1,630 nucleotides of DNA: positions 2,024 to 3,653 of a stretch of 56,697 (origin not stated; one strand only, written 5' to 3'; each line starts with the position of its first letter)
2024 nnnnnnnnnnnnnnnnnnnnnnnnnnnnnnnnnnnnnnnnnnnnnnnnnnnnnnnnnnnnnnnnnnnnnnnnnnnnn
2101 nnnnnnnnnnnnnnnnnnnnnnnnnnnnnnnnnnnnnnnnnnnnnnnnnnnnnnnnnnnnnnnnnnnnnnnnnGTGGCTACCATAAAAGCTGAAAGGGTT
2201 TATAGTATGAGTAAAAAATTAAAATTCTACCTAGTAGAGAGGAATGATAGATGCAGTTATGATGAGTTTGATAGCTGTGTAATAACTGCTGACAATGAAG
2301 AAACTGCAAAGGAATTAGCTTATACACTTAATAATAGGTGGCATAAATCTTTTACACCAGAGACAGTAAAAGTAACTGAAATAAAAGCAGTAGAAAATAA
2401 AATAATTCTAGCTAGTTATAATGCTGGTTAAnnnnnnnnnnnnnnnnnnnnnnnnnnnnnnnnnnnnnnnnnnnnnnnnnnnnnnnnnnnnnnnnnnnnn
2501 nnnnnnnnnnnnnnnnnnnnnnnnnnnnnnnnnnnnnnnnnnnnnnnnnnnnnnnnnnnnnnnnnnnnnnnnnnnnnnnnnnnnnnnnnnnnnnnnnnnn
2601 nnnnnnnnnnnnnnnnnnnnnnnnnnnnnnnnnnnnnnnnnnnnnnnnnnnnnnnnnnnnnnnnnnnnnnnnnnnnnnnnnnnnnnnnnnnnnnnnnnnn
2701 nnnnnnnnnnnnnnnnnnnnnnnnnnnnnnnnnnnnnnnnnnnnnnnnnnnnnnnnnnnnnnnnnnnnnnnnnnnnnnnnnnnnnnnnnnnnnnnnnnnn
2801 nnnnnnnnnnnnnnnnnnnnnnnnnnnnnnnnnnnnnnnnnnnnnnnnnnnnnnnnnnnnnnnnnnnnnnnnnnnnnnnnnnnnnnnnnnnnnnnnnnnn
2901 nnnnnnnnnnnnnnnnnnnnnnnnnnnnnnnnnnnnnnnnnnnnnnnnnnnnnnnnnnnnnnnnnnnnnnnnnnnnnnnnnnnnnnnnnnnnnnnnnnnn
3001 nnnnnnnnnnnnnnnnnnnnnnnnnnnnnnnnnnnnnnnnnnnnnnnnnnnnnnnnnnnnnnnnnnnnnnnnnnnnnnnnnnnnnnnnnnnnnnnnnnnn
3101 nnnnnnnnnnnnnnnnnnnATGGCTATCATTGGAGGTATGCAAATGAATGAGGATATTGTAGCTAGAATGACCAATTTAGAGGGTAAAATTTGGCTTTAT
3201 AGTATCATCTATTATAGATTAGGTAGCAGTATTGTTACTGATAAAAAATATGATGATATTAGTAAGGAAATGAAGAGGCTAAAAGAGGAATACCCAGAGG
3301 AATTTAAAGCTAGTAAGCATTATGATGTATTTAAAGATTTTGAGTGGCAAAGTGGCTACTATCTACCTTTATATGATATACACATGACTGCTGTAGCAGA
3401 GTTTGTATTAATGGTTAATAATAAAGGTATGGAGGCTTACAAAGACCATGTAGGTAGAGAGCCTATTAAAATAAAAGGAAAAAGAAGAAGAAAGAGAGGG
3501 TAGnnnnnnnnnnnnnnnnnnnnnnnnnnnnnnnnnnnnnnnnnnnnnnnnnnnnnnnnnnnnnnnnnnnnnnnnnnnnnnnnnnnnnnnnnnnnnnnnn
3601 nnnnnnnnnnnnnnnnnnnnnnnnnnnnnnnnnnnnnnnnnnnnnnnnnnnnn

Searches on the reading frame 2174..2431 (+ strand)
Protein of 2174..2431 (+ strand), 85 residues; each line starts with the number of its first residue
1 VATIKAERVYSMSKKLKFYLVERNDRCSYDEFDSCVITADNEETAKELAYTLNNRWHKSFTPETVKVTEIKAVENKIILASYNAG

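Call 11: search_protein_families(library=pfam, proteins=[window:2174-2431:+], max_evalue=0.01)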
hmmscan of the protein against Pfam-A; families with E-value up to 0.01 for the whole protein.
window:2174-2431:+ (85 aa): 0 families

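Call 12: search_protein_families(library=phrogs, proteins=[window:2174-2431:+], max_evalue=0.01)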
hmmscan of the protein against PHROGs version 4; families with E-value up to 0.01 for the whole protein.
window:2174-2431:+ (85 aa): 2 families
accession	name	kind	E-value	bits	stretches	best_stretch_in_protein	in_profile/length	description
phrog_5444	-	unknown function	3.8e-11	44.7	1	16-85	1-82/82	-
phrog_32202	-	unknown function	0.0065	17.7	1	32-50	11-29/64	-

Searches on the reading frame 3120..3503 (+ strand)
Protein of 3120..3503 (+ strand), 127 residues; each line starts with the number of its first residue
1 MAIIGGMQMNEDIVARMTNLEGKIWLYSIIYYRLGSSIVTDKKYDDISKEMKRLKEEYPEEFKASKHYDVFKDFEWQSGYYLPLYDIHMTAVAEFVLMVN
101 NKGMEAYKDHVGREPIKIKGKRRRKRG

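Call 11: search_protein_families(library=pfam, proteins=[window:3120-3503:+], max_evalue=0.01)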
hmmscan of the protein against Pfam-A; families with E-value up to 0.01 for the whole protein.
window:3120-3503:+ (127 aa): 1 family
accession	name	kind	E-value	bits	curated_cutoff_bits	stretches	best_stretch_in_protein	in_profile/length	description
PF22745.1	Nlig-Ia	-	2.5e-18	66.9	27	1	18-99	7-88/92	DNA ligase-like, N-terminal NAD+-binding domain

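Call 12: search_protein_families(library=phrogs, proteins=[window:3120-3503:+], max_evalue=0.01)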
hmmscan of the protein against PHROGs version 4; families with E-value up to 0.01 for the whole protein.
window:3120-3503:+ (127 aa): 4 families
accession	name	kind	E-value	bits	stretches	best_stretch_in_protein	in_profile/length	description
phrog_6466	-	DNA, RNA and nucleotide metabolism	2.4e-20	73.8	1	8-102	4-98/104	DNA ligase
phrog_3869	-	DNA, RNA and nucleotide metabolism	4.3e-08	33.1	1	10-66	2-58/656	NAD-dependent DNA ligase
phrog_18456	-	DNA, RNA and nucleotide metabolism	0.00038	21.7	1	29-68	75-114/119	DNA ligase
phrog_14107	-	unknown function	0.0013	19.4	0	6-23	44-61/66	-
